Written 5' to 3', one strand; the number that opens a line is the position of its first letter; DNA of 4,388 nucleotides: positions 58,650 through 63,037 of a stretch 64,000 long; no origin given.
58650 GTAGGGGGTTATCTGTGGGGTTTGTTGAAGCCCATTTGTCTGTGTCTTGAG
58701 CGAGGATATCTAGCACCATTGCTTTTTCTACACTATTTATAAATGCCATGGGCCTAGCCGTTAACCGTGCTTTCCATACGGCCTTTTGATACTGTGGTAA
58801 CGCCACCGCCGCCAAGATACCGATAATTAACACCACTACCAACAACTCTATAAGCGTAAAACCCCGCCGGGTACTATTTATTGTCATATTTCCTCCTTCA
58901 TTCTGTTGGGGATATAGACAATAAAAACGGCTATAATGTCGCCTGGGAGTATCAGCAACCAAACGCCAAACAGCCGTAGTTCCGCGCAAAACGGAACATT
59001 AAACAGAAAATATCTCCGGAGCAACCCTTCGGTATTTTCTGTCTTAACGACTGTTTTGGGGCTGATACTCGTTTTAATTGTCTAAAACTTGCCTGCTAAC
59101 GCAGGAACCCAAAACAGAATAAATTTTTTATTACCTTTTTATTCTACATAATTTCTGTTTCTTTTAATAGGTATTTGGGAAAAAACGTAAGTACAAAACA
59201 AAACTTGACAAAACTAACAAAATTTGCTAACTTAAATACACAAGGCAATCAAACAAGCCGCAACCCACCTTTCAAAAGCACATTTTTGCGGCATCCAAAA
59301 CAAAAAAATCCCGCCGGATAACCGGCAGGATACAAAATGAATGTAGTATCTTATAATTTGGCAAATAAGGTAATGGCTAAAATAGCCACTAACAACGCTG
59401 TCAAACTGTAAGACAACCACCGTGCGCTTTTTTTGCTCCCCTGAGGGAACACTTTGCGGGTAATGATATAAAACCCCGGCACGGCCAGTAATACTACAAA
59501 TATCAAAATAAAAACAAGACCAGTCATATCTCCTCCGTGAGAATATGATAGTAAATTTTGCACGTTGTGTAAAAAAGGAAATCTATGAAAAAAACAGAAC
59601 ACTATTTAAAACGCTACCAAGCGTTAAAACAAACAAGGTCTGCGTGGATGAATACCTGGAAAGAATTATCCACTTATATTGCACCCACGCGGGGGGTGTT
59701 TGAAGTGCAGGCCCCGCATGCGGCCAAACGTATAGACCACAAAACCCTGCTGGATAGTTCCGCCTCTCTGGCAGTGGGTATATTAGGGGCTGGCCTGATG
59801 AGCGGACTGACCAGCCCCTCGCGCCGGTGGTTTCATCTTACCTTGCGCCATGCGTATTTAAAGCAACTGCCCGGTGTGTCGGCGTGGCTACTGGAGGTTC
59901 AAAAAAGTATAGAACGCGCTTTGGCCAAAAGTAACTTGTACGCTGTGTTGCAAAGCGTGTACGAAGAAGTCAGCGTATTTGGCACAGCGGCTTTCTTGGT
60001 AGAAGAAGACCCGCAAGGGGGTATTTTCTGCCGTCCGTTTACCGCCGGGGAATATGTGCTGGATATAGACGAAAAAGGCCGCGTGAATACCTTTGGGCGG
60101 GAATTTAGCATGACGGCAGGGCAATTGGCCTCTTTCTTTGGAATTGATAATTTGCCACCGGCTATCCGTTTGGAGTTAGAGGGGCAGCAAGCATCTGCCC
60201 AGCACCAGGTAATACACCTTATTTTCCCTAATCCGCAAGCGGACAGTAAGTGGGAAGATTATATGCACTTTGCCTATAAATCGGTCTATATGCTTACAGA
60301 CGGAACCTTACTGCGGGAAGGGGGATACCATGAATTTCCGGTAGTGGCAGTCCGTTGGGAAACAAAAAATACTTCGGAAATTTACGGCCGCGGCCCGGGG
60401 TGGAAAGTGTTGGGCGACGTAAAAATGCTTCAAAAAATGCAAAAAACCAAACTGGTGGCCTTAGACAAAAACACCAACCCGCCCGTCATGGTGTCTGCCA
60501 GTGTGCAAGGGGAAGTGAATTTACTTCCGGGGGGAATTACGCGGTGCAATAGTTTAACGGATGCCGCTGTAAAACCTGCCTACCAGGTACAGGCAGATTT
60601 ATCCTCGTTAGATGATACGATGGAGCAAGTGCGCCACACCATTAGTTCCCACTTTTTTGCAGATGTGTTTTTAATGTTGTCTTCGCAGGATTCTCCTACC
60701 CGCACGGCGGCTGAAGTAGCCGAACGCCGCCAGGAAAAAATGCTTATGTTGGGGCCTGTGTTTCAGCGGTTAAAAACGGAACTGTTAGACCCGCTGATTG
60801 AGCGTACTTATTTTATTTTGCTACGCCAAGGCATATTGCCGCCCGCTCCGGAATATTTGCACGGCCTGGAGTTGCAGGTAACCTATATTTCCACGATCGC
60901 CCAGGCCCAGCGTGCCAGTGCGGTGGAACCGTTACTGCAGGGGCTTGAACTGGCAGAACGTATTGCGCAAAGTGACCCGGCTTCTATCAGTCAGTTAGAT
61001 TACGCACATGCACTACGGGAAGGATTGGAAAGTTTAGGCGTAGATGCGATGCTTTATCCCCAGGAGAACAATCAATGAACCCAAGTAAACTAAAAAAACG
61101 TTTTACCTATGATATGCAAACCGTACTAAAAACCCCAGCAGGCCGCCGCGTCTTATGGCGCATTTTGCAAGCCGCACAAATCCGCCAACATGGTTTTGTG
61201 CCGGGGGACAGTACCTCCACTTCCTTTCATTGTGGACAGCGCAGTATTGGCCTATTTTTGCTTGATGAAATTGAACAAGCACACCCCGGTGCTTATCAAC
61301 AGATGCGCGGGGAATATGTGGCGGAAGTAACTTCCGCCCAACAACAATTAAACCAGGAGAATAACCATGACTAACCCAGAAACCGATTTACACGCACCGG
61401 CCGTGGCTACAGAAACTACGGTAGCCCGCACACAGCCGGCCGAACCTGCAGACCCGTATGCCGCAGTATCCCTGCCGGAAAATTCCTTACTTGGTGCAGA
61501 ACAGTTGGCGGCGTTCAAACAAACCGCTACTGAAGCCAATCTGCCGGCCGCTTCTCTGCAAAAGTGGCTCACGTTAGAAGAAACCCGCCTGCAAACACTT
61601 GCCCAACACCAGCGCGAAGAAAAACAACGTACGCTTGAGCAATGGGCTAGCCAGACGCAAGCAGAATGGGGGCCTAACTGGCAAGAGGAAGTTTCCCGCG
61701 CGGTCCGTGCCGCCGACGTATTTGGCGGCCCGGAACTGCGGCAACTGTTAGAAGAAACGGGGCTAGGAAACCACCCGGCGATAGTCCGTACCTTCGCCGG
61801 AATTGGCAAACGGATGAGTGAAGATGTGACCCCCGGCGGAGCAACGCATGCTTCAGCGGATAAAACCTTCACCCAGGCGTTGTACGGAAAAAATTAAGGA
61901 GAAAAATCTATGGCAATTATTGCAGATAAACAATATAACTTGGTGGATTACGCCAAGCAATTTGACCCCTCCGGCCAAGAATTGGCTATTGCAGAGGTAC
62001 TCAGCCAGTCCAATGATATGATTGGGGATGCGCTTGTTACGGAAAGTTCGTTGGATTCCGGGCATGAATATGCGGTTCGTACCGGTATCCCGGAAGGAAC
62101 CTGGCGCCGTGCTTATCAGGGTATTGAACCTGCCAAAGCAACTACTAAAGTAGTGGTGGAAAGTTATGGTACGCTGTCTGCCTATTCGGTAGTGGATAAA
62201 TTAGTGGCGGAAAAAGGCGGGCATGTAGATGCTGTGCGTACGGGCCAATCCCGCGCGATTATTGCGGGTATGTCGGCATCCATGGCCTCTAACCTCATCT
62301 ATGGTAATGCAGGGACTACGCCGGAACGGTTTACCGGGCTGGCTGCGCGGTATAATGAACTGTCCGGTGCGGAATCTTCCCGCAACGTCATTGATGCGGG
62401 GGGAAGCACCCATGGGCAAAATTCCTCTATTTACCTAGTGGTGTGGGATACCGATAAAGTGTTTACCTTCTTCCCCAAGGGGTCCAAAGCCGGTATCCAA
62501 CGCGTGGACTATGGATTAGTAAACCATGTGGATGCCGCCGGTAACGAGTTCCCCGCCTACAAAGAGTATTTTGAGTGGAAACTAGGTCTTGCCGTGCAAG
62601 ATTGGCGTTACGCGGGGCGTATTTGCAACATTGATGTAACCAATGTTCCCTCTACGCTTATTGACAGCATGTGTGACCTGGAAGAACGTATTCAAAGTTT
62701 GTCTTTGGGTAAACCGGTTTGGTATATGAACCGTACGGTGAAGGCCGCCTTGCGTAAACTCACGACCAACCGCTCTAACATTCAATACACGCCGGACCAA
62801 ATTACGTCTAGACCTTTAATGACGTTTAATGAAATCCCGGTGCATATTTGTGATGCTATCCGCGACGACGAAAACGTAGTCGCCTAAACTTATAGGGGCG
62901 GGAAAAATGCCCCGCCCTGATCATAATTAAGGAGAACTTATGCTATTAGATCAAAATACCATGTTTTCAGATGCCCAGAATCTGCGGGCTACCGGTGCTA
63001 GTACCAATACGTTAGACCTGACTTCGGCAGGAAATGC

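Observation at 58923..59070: Pilin leader RNA copy C (minus strand)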

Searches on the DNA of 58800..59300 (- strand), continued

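Call 64: search_with_rna_model(model_id=R1, sources=[L101, L102, L103, L104, L105, L106, L107, L109, L111, L112, L113, L114, L115, L116, L117, L118, L119, L120, L121, L122, L123, L124, L125, L126, L127, L128, L129, L130, L131, L132, L133, L134, L135, L136, L137, L138, L139, L140, L141, L142, L143, L144, L145, L146, L147, L148, L149, L150, L151, L152, L153, L154, L155, L156, L157, L158, L159, L160, L161, L162, L163, L164, L165, L166, L167, L168, L169, L170, L171, L172, L173, L174, L175, L176, L177, L178, L179, L180, L181, L182, L183, L184, L185, L186, L187], max_evalue=0.00001, make_alignment=true)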
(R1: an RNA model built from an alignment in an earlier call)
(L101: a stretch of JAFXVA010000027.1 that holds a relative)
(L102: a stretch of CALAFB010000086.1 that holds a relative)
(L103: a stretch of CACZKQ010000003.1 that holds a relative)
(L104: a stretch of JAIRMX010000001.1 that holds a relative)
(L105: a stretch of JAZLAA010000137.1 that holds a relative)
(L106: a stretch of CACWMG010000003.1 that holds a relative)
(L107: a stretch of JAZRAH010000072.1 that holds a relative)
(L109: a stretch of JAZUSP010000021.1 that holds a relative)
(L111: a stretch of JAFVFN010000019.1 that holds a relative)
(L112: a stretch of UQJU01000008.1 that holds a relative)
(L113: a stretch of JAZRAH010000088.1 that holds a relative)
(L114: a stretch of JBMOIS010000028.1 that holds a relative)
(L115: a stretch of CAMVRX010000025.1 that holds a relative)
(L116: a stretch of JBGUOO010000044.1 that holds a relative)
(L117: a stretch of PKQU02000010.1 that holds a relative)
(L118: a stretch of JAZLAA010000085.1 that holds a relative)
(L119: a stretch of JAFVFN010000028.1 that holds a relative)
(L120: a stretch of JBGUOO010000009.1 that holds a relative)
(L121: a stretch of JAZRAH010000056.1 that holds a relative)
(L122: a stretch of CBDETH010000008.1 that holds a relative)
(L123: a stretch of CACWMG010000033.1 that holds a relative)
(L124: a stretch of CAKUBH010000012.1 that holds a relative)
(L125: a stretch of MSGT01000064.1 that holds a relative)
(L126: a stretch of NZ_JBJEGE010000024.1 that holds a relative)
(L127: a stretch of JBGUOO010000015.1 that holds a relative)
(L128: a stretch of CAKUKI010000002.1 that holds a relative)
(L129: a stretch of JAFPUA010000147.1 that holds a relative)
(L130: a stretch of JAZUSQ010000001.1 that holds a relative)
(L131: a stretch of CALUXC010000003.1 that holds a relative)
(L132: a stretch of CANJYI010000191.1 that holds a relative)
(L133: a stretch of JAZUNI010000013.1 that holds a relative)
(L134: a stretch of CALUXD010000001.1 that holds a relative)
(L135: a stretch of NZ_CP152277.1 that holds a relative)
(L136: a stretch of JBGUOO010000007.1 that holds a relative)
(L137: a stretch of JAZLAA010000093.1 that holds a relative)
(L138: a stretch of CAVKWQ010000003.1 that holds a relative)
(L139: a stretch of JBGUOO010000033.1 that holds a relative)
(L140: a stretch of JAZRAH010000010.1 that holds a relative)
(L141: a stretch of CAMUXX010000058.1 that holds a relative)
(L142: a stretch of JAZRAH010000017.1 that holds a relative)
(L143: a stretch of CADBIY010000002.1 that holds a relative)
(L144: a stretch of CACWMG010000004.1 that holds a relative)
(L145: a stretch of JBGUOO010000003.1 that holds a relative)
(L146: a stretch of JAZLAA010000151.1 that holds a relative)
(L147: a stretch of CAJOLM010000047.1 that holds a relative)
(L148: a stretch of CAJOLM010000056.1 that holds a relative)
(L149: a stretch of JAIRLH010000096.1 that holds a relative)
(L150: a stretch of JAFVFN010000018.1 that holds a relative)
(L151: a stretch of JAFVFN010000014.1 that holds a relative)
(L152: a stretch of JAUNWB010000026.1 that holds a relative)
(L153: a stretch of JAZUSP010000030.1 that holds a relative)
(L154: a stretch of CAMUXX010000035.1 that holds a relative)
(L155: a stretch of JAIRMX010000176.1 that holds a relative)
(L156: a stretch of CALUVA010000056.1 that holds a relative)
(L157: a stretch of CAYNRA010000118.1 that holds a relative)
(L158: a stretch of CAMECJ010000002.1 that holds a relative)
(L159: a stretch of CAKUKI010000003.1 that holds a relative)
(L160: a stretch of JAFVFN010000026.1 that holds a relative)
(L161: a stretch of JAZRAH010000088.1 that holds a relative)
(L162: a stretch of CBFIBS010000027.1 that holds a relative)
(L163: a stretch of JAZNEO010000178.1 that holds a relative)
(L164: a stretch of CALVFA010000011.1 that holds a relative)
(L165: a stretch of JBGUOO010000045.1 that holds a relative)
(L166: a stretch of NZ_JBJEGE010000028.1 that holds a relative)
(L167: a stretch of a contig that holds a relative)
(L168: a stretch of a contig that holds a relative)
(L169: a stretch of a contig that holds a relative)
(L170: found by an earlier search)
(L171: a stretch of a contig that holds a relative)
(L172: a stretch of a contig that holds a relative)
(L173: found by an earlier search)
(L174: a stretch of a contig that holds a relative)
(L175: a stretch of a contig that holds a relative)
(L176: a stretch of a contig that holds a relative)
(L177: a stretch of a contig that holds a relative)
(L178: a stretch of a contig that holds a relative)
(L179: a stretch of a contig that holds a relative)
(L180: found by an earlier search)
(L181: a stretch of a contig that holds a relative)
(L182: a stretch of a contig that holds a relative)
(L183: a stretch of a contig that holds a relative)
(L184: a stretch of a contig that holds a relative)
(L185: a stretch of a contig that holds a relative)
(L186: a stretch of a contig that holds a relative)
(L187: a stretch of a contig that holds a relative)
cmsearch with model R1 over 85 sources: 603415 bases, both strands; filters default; matches with E-value up to 0.00001: 85.
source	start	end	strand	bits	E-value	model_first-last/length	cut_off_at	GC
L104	2753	2912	+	142.6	3.6e-26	1-157/157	no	0.44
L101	3836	3993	+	141.1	7.1e-26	1-157/157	no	0.44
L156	589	752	+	139.6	1.5e-25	1-157/157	no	0.43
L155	912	1072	-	136.4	6.4e-25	1-157/157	no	0.44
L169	7715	7873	-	135.9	8.1e-25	1-157/157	no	0.47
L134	1946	2106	-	131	8e-24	1-157/157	no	0.46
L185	471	629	+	130.5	1e-23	1-157/157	no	0.41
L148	2399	2552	+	129.7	1.5e-23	1-157/157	no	0.41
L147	4582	4744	+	129.6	1.6e-23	1-157/157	no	0.47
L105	890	1049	-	129.5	1.6e-23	1-157/157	no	0.44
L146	537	695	-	129.1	1.9e-23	1-157/157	no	0.45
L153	4168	4323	-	128.3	2.8e-23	1-157/157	no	0.42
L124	6102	6262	+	126.4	6.9e-23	1-157/157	no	0.48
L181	1833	1991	+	125.1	1.3e-22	1-157/157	no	0.48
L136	1530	1684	-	124.4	1.8e-22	1-157/157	no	0.45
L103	4740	4893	+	123.8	2.3e-22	1-157/157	no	0.4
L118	1681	1841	+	121.4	7.1e-22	1-157/157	no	0.47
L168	1566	1725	-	121.3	7.5e-22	1-157/157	no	0.49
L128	4513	4670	-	121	8.6e-22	1-157/157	no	0.49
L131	7525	7685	-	120.1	1.3e-21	1-157/157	no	0.48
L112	2973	3133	+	119.5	1.7e-21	1-157/157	no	0.48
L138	5627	5793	-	118.8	2.4e-21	1-157/157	no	0.45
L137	40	201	+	118.3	3e-21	1-157/157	no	0.49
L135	2663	2820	-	117.7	4e-21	1-157/157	no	0.42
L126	649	808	-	117.7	4e-21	1-157/157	no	0.54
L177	5828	5989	-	117.5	4.3e-21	1-157/157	no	0.48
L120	1259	1415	-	117.3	4.7e-21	1-157/157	no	0.42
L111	6800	6953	-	116.8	6e-21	1-157/157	no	0.4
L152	10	169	-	116.7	6.4e-21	1-157/157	no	0.46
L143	2055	2213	+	116.6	6.8e-21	1-157/157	no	0.4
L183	2394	2552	-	115.9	9e-21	1-157/157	no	0.53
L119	809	963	-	115.6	1.1e-20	1-157/157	no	0.43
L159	3997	4164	-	114.9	1.5e-20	1-157/157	no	0.46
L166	4545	4709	+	113.5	2.8e-20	1-157/157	no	0.44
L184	7281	7446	+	113.5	2.8e-20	1-157/157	no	0.47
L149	3068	3226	-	112.7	4.1e-20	1-157/157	no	0.42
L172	7557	7715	+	112.6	4.3e-20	1-157/157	no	0.44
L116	148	304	-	112.4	4.7e-20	1-157/157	no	0.48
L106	2611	2766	-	111.5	7.2e-20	1-157/157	no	0.4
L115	4227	4381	+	111.1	8.8e-20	1-157/157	no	0.36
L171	4345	4502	+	110.4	1.2e-19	1-157/157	no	0.58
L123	850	1010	+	110.2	1.3e-19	1-157/157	no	0.45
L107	7663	7820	-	109.6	1.7e-19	1-157/157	no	0.44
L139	4441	4598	-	109.3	2e-19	1-157/157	no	0.47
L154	7385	7537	-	108.6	2.7e-19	1-157/157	no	0.4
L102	4013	4167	-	107.8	4.1e-19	1-157/157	no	0.39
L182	848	1000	-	107.3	5e-19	1-157/157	no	0.41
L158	3845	4008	+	106.8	6.3e-19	1-157/157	no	0.49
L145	1159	1313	-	106.5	7.3e-19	1-157/157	no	0.5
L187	3933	4096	-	106.5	7.4e-19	1-157/157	no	0.49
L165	5721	5875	+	106.4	7.6e-19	1-157/157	no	0.42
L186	2189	2365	+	105.4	1.2e-18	1-157/157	no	0.41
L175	127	284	+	105.3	1.3e-18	1-157/157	no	0.4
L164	4750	4911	-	104.6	1.8e-18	1-157/157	no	0.48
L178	4266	4421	-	104.6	1.8e-18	1-157/157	no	0.47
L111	1858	2009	-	102.5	4.8e-18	1-157/157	no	0.45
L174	4005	4169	-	102.4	5.1e-18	1-157/157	no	0.48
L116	4194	4352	+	102.3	5.2e-18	1-157/157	no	0.46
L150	5229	5398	+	101.5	7.5e-18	1-157/157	no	0.46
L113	4360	4519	-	101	9.4e-18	1-157/157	no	0.44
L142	7261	7417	-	97.4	5.1e-17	1-157/157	no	0.44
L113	428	585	-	97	6.3e-17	1-157/157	no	0.44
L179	263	423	-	96.7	7.1e-17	1-157/157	no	0.57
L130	3611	3774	+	92.5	5e-16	1-157/157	no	0.51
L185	7429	7570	+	89.7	1.8e-15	1-157/157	no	0.44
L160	5902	6058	-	88.8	2.8e-15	1-157/157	no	0.44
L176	5635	5788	-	88.7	3e-15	1-157/157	no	0.56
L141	4470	4633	-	88.4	3.4e-15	1-157/157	no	0.43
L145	6510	6664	-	88.4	3.5e-15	1-157/157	no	0.38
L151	41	199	+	87.1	6.1e-15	1-157/157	no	0.42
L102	6385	6552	+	86.8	7.2e-15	1-157/157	no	0.45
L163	3592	3751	+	85.4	1.4e-14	1-157/157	no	0.5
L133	1249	1403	+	83.9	2.8e-14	1-157/157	no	0.46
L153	7688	7850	-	81.2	9.6e-14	1-157/157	no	0.4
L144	751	902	-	77.5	5.5e-13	1-157/157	no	0.52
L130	180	329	+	77.2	6.2e-13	1-157/157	no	0.57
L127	3628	3778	+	76.6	8.5e-13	1-157/157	no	0.52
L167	2968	3143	+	76.5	8.8e-13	1-157/157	no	0.42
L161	7191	7342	+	75.9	1.2e-12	1-157/157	no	0.53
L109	4897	5042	+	73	4.6e-12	1-157/157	no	0.47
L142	5361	5510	+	71.7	8.1e-12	1-157/157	no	0.54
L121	3315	3467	-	70.6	1.4e-11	1-157/157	no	0.53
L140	2807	2961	-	69.4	2.4e-11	1-157/157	no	0.51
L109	91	235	+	68.8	3.1e-11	1-157/157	no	0.48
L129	1690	1856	-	52.2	7.2e-08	1-157/157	no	0.43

Alignment A5: 85 matches aligned to the model, 237 columns, each read 5' to 3' on its own strand. Consensus structure (alignment columns), stored with it:
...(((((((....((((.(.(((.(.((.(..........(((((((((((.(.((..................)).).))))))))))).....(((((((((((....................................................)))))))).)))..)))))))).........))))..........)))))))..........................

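Call 73: build_rna_model(alignment_id=A5)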
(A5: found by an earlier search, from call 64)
Model R2 built from alignment A5 (85 sequences, 237 columns); structure: stored with the alignment.
model positions 157; base pairs 44; branch points 1; effective number of sequences 4.79; information 0.59 bits per position. Calibrated on 0.2 Mb of random sequence (short: E-values are rough).
structure used (alignment columns):
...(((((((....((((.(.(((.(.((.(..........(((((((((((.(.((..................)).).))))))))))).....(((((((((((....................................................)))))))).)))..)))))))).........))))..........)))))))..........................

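Call 74: search_with_rna_model(model_id=R2, source=window, max_evalue=1)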
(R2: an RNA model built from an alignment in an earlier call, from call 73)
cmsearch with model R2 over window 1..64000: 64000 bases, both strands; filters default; matches with E-value up to 1: 7.
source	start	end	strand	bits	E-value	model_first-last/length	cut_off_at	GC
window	20408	20566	+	105.8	2e-20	1-157/157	no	0.45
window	3839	4006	+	105.1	2.7e-20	1-157/157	no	0.42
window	34765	34916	+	98.2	7.7e-19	1-157/157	no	0.47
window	58921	59073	-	75.4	4.8e-14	1-157/157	no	0.45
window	3845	3911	-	16.5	0.11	33-101/157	no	0.46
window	46667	46742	-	16.3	0.13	1-157/157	no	0.22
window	50028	50093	-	12.3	0.87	1-157/157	no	0.3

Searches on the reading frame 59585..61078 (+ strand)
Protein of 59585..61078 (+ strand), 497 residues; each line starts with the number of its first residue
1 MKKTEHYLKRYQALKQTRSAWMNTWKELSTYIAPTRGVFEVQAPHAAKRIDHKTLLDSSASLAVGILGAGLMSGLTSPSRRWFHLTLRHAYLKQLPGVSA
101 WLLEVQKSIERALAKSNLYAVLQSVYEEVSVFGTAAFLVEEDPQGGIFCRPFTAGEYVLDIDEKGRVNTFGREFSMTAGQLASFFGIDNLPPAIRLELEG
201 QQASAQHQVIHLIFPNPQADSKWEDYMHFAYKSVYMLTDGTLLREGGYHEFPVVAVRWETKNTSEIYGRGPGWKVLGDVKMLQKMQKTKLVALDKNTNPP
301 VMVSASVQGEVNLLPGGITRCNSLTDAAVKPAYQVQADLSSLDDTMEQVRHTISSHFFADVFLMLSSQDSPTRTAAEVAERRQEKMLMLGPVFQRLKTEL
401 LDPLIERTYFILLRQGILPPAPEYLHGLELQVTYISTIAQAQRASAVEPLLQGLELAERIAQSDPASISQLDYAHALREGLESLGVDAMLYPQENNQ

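Call 69: search_protein_families(library=pfam, proteins=[window:59585-61078:+], max_evalue=0.01)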
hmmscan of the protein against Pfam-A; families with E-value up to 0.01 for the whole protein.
window:59585-61078:+ (497 aa): 1 family
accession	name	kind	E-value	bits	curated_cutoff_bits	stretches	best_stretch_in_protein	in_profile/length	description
PF12236.14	Head-tail_con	-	1.7e-147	492.2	27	1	6-489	3-487/489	Bacteriophage head to tail connecting protein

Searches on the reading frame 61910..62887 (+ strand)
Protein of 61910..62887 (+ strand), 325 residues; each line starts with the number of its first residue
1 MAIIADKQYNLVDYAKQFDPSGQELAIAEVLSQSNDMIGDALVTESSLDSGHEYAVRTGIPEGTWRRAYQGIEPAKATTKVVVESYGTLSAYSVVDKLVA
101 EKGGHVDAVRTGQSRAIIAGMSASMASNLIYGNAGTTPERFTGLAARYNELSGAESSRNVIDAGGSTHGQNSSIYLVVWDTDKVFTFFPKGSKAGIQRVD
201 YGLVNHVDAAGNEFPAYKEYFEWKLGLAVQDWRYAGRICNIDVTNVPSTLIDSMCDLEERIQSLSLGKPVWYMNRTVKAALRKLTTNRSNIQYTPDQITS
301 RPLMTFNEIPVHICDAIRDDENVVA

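Call 69: search_protein_families(library=pfam, proteins=[window:61910-62887:+], max_evalue=0.01)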
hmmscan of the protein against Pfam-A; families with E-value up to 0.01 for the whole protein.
window:61910-62887:+ (325 aa): 2 families
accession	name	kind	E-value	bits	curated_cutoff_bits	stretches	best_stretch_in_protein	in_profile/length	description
PF20911.3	GP7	-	4.1e-111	371.2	27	1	19-324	1-312/313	Major capsid protein GP7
PF05065.19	Phage_capsid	-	0.00039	20.4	24.2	1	244-319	145-215/280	Phage capsid family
